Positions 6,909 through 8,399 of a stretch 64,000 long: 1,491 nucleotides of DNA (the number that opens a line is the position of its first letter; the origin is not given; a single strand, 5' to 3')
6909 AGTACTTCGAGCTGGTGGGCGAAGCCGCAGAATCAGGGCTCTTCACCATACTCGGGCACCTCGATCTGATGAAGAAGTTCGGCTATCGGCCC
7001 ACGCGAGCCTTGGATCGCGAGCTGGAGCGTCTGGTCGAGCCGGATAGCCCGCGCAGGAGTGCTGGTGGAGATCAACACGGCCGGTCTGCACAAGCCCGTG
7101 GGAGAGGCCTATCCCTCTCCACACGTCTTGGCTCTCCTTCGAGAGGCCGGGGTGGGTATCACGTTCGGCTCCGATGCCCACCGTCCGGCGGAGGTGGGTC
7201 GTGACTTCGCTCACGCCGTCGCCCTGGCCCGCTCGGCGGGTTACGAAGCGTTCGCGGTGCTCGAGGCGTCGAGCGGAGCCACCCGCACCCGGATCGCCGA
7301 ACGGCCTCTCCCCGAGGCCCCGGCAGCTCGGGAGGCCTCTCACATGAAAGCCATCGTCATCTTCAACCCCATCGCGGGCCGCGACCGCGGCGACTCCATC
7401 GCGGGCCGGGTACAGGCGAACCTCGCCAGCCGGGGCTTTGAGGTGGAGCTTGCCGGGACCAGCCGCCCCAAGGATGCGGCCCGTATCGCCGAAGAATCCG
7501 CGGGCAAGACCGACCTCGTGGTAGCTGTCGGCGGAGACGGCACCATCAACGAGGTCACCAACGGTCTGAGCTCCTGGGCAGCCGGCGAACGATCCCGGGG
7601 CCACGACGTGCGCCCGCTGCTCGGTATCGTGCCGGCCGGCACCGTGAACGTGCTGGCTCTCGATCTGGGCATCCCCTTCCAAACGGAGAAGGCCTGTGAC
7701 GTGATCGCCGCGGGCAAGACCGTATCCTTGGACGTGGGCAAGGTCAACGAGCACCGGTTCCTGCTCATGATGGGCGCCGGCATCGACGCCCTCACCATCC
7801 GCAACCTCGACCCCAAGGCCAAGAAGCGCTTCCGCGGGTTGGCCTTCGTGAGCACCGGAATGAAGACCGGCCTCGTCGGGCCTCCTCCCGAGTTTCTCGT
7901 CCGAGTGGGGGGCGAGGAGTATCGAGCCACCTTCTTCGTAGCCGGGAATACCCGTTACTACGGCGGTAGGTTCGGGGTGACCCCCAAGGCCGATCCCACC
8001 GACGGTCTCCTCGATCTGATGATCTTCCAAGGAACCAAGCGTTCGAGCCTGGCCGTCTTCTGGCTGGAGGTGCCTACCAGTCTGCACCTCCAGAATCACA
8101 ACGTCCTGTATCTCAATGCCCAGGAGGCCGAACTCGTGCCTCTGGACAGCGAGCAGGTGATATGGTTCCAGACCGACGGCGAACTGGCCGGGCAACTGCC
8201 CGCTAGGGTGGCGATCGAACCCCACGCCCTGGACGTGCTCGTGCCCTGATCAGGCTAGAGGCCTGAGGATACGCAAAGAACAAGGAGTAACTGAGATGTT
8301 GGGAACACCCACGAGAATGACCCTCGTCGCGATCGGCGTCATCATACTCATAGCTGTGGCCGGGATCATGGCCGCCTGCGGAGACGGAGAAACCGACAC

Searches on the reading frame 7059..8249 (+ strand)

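Call 59: search_protein_families(library=pfam, proteins=[window:7059-8249:+], max_evalue=0.00001)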
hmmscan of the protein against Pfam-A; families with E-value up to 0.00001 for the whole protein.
window:7059-8249:+ (396 aa): 2 families
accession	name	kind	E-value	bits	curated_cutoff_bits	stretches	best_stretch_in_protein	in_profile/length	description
PF00781.29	DAGK_cat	-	2.5e-31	108.3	23.6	1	97-229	1-125/125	Diacylglycerol kinase catalytic domain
PF19279.4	YegS_C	-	3.4e-20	72.8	27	1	240-395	5-158/158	YegS C-terminal NAD kinase beta sandwich-like domain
